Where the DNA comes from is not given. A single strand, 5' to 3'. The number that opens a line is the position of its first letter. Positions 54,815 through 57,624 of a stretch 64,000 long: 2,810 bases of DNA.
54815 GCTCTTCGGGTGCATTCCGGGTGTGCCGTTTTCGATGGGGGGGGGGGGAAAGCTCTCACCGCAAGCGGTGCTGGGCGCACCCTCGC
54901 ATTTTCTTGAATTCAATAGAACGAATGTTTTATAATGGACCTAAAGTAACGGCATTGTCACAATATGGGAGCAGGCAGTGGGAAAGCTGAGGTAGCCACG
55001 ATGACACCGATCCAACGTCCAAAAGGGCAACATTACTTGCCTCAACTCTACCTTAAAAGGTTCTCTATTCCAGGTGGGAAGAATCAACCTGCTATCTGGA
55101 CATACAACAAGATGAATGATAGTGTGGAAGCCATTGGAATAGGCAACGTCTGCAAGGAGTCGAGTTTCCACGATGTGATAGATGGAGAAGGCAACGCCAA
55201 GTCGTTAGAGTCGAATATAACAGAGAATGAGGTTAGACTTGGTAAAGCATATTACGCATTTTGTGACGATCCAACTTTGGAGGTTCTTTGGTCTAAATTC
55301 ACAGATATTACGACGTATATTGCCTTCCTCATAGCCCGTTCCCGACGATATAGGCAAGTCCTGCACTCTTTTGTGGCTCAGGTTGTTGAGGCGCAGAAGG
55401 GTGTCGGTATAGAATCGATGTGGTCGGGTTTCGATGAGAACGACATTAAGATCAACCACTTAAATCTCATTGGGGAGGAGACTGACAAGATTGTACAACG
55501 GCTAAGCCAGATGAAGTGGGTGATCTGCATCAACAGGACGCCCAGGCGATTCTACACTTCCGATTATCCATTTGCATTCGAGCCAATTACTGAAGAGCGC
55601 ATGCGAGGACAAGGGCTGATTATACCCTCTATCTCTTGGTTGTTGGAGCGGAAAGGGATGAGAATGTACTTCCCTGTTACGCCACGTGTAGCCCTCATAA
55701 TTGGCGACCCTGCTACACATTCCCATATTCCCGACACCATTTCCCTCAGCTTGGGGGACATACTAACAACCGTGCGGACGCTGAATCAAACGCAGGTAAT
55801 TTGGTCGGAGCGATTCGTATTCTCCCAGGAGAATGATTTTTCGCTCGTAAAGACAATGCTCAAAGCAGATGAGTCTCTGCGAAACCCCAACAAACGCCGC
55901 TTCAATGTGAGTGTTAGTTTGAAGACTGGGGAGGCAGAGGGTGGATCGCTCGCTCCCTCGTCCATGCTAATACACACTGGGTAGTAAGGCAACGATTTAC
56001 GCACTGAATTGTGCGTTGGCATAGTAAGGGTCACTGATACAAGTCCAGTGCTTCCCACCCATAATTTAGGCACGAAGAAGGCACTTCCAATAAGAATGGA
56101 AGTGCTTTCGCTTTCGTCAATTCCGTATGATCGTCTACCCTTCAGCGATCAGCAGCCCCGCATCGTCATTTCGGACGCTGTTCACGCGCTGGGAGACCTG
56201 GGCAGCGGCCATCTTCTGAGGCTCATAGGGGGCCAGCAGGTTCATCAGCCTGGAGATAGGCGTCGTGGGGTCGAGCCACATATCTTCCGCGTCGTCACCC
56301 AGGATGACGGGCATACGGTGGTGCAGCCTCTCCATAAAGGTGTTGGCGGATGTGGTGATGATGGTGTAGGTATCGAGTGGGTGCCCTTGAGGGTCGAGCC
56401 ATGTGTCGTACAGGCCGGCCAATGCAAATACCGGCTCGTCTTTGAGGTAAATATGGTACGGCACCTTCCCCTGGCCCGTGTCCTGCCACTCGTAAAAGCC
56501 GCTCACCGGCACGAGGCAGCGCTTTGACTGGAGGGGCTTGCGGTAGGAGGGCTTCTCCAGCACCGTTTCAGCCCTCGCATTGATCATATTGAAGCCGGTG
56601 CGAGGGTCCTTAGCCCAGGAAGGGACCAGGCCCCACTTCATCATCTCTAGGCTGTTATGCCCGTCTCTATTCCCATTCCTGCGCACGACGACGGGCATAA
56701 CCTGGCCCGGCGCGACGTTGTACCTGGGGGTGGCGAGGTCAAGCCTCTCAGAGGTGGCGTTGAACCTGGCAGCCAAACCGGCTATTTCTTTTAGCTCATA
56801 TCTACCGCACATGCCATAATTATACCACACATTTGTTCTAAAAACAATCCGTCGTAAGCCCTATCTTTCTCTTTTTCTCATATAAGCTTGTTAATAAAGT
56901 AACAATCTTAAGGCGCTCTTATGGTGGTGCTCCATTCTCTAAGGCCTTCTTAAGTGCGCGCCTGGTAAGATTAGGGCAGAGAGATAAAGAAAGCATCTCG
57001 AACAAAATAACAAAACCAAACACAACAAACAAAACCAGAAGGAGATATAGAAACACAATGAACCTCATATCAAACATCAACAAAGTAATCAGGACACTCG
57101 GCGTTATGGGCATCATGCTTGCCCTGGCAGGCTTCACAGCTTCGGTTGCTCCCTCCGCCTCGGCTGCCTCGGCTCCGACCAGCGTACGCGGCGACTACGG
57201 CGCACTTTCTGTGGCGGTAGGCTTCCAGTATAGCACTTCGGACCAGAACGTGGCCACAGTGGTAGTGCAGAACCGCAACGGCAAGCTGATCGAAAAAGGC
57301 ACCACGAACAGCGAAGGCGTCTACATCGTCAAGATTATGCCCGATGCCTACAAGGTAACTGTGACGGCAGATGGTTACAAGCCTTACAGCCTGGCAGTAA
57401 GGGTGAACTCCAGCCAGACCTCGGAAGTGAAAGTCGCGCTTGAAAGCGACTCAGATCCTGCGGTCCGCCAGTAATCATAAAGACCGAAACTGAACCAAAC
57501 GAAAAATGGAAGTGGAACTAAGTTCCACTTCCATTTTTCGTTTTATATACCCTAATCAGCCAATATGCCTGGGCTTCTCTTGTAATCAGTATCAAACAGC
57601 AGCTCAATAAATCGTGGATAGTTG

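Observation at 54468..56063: Two truncated tRNA-3'-end-like direct repeats bracket a low-GC 1.5-kb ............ carrying only a DUF4238 gene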

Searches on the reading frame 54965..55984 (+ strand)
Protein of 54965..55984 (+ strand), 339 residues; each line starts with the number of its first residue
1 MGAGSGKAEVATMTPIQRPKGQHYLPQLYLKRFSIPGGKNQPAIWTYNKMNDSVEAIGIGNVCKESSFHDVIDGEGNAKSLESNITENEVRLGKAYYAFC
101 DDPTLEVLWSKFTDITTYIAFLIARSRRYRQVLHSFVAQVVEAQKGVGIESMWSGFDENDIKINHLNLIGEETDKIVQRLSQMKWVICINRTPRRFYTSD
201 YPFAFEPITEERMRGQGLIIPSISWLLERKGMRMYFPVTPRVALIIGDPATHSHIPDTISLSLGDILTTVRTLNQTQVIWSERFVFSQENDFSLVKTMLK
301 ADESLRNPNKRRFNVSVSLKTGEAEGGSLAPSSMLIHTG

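Call 9: search_protein_families(library=pfam, proteins=[window:54965-55984:+], max_evalue=0.01)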
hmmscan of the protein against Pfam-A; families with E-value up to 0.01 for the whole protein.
window:54965-55984:+ (339 aa): 1 family
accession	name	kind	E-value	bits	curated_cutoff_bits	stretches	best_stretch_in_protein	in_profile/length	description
PF14022.11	DUF4238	-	1.5e-25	90.6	27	1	22-290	2-280/281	Protein of unknown function (DUF4238)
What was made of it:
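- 54965..55984 (+): DUF4238 gene, the only gene between the copies. The source's gene call starts at 55001 and gives 327 aa. Pfam PF14022, E = 1.5e-25 (call 9).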

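Call 21: find_encoding_contigs(protein=window:54965-55984:+, flank=10000, max_places=6)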
Protein window:54965-55984:+ (339 aa): 1 contig read that carries it; 1 place shown.
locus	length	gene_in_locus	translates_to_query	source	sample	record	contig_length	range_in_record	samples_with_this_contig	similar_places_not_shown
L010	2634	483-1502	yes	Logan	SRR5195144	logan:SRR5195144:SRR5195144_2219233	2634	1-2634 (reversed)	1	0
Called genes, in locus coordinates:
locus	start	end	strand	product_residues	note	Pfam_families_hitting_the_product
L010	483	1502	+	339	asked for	PF14022:DUF4238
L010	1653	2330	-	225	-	PF02586:SRAP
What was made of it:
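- The left junction of copy 1 is not covered by the independent Logan contig (call 21).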

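Call 31: search_protein_families(library=padloc, proteins=[window:54965-55984:+], max_evalue=0.001)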
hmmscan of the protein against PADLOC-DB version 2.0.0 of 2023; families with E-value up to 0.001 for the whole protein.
window:54965-55984:+ (339 aa): 0 families

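Call 45: search_protein_families(library=padloc, proteins=[window:54965-55984:+], max_evalue=10)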
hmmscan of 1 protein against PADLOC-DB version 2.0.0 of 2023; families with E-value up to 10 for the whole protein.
window:54965-55984:+ (339 aa): 0 families
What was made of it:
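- Closest known: Single-gene DUF4238 anti-phage system from the P2 prophage hotspot. Different: No PADLOC model hit even at E = 10 (call 45).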

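Call 46: search_protein_families(library=ncbifam, proteins=[window:54965-55984:+], max_evalue=0.01)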
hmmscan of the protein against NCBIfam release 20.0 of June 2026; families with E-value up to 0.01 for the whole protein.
window:54965-55984:+ (339 aa): 0 families

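Call 52: find_homologous_proteins(query=window:54965-55984:+, max_evalue=1e-10)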
Query window:54965-55984:+ (339 aa): 2 proteins with E <= 1e-10 among 1693 candidates.
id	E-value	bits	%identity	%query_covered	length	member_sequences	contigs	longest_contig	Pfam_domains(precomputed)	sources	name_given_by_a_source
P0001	2.3e-219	745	100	96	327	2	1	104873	PF14022.12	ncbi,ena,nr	ncbi:MAG TPA: DUF4238 domain-containing protein [Chloroflexia bacterium]|nr:DUF4238 domain-containin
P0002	1.7e-166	571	77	96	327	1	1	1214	PF14022.12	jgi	-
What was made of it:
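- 54965..55984 (+): The source names it a DUF4238 domain-containing protein (call 52).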

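Call 53: find_encoding_contigs(protein=P0001, flank=10000, max_places=4)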
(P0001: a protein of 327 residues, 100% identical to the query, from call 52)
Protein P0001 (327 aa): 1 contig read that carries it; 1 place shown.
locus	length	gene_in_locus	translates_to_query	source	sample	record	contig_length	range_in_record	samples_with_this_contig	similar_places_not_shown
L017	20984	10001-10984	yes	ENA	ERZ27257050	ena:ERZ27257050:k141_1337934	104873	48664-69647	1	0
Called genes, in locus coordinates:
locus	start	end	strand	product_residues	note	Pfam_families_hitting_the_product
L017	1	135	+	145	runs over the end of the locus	-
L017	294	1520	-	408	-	-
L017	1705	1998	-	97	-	-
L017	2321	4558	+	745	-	-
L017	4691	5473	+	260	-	PF01582:TIR (weak), PF13676:TIR_2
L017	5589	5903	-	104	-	-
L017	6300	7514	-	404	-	PF12323:HTH_OrfB_IS605 (weak), PF01385:OrfB_IS605, PF07282:Cas12f1-like_TNB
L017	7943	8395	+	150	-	-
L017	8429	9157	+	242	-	PF08808:RES (weak)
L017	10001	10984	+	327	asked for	PF14022:DUF4238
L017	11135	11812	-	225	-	PF02586:SRAP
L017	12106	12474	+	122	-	PF13715:CarbopepD_reg_2 (weak), PF13620:CarboxypepD_reg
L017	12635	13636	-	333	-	-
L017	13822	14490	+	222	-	-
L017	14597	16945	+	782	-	PF00082:Peptidase_S8, PF00395:SLH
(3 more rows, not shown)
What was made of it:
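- The source is a MEGAHIT-style k141 metagenome contig (call 53).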

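Call 54: find_encoding_contigs(protein=P0002, flank=10000, max_places=4)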
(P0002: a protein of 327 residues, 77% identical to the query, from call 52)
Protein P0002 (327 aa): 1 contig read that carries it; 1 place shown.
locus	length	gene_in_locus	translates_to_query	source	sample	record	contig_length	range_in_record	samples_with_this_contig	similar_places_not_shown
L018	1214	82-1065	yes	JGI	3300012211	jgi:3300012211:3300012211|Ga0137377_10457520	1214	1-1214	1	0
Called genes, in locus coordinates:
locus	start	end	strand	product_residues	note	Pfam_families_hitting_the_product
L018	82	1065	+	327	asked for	PF14022:DUF4238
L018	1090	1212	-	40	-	?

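Call 71: search_solved_structures(query=window:55001-55984:+, max_evalue=1)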
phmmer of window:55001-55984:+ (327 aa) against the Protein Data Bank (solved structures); distinct sequences matched with E-value up to 1: 1.
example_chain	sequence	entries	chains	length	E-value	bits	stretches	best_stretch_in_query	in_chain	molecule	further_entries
9at9_B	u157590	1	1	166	0.9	11.8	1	178-249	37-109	FimH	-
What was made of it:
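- Tried and rejected: Sequence search of the PDB found nothing (call 71).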

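Call 72: search_protein_families(library=phrogs, proteins=[window:55001-55984:+], max_evalue=0.001)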
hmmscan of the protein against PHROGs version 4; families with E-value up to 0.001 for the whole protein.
window:55001-55984:+ (327 aa): 0 families
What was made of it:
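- Tried and rejected: No hits (calls 46, 72).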

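Call 73: search_protein_representatives(protein=window:55001-55984:+)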
Query: 327 residues. Proteins with E-value up to 0.001 (for the whole library): 1064; up to 1e-10: 192; up to 1e-30: 5. The best 150 are listed.
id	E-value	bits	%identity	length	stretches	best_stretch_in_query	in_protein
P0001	5.8e-220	745.1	100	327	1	1-327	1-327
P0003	7.6e-38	146.8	31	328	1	7-303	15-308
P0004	1.9e-35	138.9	32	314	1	6-309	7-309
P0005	2.8e-34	135.1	35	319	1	8-300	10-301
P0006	1.3e-31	126.3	30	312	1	4-289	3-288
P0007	1.3e-28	116.4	31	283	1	7-301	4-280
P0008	4.0e-28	114.8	32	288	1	9-301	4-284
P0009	3.1e-27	111.9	31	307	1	1-302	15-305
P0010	1.4e-25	106.5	30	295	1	4-302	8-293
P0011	7.9e-25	104.0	30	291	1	8-301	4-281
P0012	6.1e-24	101.1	30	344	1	9-300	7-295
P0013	6.6e-24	101.0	31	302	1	5-298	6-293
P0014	7.0e-24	100.9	29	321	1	7-306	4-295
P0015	7.8e-24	100.7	36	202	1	118-306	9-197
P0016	1.0e-23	100.3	29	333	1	5-303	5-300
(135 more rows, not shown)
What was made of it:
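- Closest known: Single-gene DUF4238 anti-phage system from the P2 prophage hotspot. Different: At most 36% identity to any other cluster representative (call 73).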

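Call 81: predict_structure(alignment_id=A4)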
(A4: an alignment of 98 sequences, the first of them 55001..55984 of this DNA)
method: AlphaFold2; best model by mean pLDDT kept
length: 327 residues; sequences in the alignment: 98
mean_pLDDT: 91.6   pTM: 0.90
mean pLDDT of the five models: 91.6, 91.3, 91.3, 91.2, 91.1
residues with pLDDT >= 90: 249; 70-90: 53; 50-70: 25; < 50: 0
segments of 3 or more residues with pLDDT < 50: none
pLDDT, mean of each block of 10 residues (from residue 1): 74 97 88 98 97 97 95 96 98 98 98 96 92 86 91 95 97 98 98 76 65 90 98 97 97 90 97 98 98 93 83 67 78
secondary structure, 60 per line:
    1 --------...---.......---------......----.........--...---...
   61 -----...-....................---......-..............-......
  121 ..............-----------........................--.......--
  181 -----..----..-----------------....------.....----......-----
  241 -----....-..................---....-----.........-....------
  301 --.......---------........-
elements in order: E9-11 H15-21 E31-36 E41-46 E52-54 E58-60 E66-68 H70-89 H93-98 H100-113 H115-134 H146-169 E172-178 H211-214 E221-225 E230-235 E246-249 H251-268 E272-275 H281-289 H291-294 E303-309 E319-326
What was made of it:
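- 54965..55984 (+): AlphaFold2 model with pLDDT 91.6 (call 81).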

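Call 84: fold_search(model_id=the predicted structure, library=pdb)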
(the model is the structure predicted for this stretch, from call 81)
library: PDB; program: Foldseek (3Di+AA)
matches with E <= 10: 155; with E <= 0.001: 0
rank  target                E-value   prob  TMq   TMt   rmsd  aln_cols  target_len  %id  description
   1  8xi9                  4.3e-01  0.04  0.10  0.14  19.6       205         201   11  Crystal structure of FRB-FKBP fusion protein in complex with rapamycin (released 2024-08-07)
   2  1gqe                  9.1e-01  0.08  0.17  0.15  16.2       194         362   10  Polypeptide Chain Release Factor 2 (RF2) from Escherichia coli (released 2002-04-04)
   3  6is6                  9.1e-01  0.04  0.11  0.13  19.0       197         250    9  Crystal structure of Thermoplasmatales archaeon heliorhodopsin (released 2019-09-25)
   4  5z5m_B                9.7e-01  0.03  0.11  0.12  17.6       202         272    8  Crystal structure of (S)-allantoin synthase (released 2018-11-21)
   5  6o0c_MODEL_1_A        1.4e+00  0.08  0.10  0.27  12.4       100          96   12  NMR ensemble of computationally designed protein XAA_GVDQ mutant M4L (released 2020-04-22)
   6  6nyk_A                1.4e+00  0.11  0.13  0.34  12.4        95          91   13  Crystal structure of computationally designed protein XAX_GGDQ (released 2020-04-22)
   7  6nyk_B                1.5e+00  0.10  0.13  0.33  12.7        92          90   11  Crystal structure of computationally designed protein XAX_GGDQ (released 2020-04-22)
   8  8p16_6                1.5e+00  0.03  0.15  0.14  31.1       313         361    9  E167K RF2 on E. coli 70S release complex with UGG (Structure I) (released 2024-05-22)
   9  3lr3                  1.9e+00  0.02  0.09  0.20  15.7       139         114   11  Periplasmic domain of the risS sensor protein from Burkholderia pesuromallei, low pH native structure (released 2010-06-16)
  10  3rkg                  2.3e+00  0.09  0.15  0.18   8.5       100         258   10  Structural and Functional Characterization of the Yeast Mg2+ Channel Mrs2 (released 2012-04-18)
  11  6nz1_D                2.3e+00  0.06  0.10  0.29  12.8       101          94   11  Crystal structure of computationally designed protein XXA_GVDQ (released 2020-04-22)
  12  6nyk_C                2.4e+00  0.09  0.13  0.35  10.7        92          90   14  Crystal structure of computationally designed protein XAX_GGDQ (released 2020-04-22)
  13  5ynx_A                2.4e+00  0.08  0.12  0.26   8.9        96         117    9  Structure of house dust mite allergen Der f 21 in PEG400 (released 2019-03-13)
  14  8x0h_B                2.4e+00  0.03  0.13  0.06  30.6       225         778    8  Human FL Metabotropic glutamate receptor 5, mGlu5-5M with quisqualate, Rcc conformation (released 2024-11-06)
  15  8wpu_A                2.6e+00  0.02  0.11  0.06  28.4       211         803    8  Human calcium-sensing receptor(CaSR) bound to cinacalcet in complex with Gq protein (released 2023-11-22)
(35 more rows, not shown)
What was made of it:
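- Tried and rejected: Foldseek against the PDB found nothing, best E = 0.43 (call 84).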

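Call 89: fold_search(model_id=the predicted structure, library=viral)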
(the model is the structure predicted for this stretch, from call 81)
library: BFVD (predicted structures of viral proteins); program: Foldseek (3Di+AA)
matches with E <= 10: 177; with E <= 0.001: 1
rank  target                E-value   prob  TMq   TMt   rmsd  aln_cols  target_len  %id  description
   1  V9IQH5                1.4e-09  1.00  0.55  0.60   6.3       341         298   13  Uncharacterized protein [Stenotrophomonas phage Smp131]
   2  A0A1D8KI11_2          7.6e-02  0.06  0.14  0.06  28.2       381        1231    9  Tail protein [Synechococcus phage S-CAM1]
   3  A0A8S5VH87            7.1e-01  0.06  0.16  0.18  13.2       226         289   12  Uncharacterized protein [Myoviridae sp. ctkfK18]
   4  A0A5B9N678            9.0e-01  0.08  0.10  0.27  14.0       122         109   11  Uncharacterized protein [Stenotrophomonas phage Ponderosa]
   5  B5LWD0                9.5e-01  0.04  0.08  0.11  25.6       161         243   11  Uncharacterized protein [Feldmannia species virus]
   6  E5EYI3                1.0e+00  0.09  0.13  0.22   9.3       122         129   12  (no name in the UniProt tables at hand)
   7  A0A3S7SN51            1.3e+00  0.02  0.11  0.15  18.7       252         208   10  Membrane-associated protein VP24 [Zaire ebolavirus]
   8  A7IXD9                1.5e+00  0.07  0.14  0.17   9.7       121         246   14  Uncharacterized protein B614R [Paramecium bursaria Chlorella virus NY2A]
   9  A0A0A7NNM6            1.6e+00  0.06  0.12  0.05  11.2       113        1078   11  Tape measure protein [Lactobacillus phage LfeInf]
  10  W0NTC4                1.7e+00  0.02  0.13  0.12  22.5       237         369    9  2b protein [Tobacco rattle virus]
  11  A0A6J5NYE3            1.8e+00  0.11  0.15  0.33  14.2       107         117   21  Uncharacterized protein [uncultured Caudovirales phage]
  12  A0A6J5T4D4            1.8e+00  0.04  0.08  0.22  14.0       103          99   18  Uncharacterized protein [uncultured Caudovirales phage]
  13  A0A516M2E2            1.9e+00  0.09  0.13  0.24  11.6        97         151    8  (no name in the UniProt tables at hand)
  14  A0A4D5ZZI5            1.9e+00  0.08  0.15  0.13   9.2       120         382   15  (no name in the UniProt tables at hand)
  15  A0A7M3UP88            1.9e+00  0.06  0.11  0.20  10.5       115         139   10  Uncharacterized protein [Pyramimonas orientalis virus]
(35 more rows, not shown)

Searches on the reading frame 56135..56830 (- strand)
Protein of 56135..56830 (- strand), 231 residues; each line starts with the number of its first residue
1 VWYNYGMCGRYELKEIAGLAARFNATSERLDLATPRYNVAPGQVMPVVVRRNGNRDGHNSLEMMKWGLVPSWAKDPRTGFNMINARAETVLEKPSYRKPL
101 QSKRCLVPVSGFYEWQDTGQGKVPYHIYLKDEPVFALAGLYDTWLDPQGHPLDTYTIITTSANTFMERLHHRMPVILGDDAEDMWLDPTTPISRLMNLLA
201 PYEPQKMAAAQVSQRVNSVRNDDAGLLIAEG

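Call 9: search_protein_families(library=pfam, proteins=[window:56135-56830:-], max_evalue=0.01)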
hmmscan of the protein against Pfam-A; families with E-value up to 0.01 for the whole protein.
window:56135-56830:- (231 aa): 1 family
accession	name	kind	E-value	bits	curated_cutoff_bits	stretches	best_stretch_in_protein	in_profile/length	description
PF02586.19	SRAP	-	2.2e-76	256.6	27.1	1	7-219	1-214/214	SOS response associated peptidase (SRAP)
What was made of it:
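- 56135..56830 (-): SRAP (YedK-like) gene, the first conserved chromosomal gene to the right of the scars. Pfam SRAP, E = 2e-76 (call 9).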

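Call 46: search_protein_families(library=ncbifam, proteins=[window:56135-56830:-], max_evalue=0.01)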
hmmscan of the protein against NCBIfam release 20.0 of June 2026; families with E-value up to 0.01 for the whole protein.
window:56135-56830:- (231 aa): 1 family
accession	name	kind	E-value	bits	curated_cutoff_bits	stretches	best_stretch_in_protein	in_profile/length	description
NF007413.0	PRK09951.1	subfamily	3.7e-21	75.5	349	1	34-227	33-219/222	hypothetical protein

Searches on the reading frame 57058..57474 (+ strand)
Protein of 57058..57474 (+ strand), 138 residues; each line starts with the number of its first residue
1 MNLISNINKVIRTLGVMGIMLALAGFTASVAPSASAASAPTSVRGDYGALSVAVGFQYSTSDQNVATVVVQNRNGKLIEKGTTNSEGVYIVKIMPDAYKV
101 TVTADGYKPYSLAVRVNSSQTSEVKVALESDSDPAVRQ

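Call 9: search_protein_families(library=pfam, proteins=[window:57058-57474:+], max_evalue=0.01)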
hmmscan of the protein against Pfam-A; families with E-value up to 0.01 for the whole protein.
window:57058-57474:+ (138 aa): 5 families
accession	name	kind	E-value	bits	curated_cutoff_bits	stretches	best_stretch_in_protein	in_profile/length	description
PF13620.12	CarboxypepD_reg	-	5.8e-11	43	32.3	1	66-129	17-82/82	Carboxypeptidase regulatory-like domain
PF13715.12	CarbopepD_reg_2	-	1.9e-05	25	32.2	1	65-131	16-79/88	CarboxypepD_reg-like domain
PF08308.17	PEGA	-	0.00016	21.9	20.8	1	89-130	28-69/71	PEGA domain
PF17936.7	Big_6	-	0.00048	20.8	27.6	1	65-104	24-66/83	Bacterial Ig domain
PF17210.9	SdrD_B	-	0.0032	18.1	29.7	1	64-122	23-85/112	SdrD B-like domain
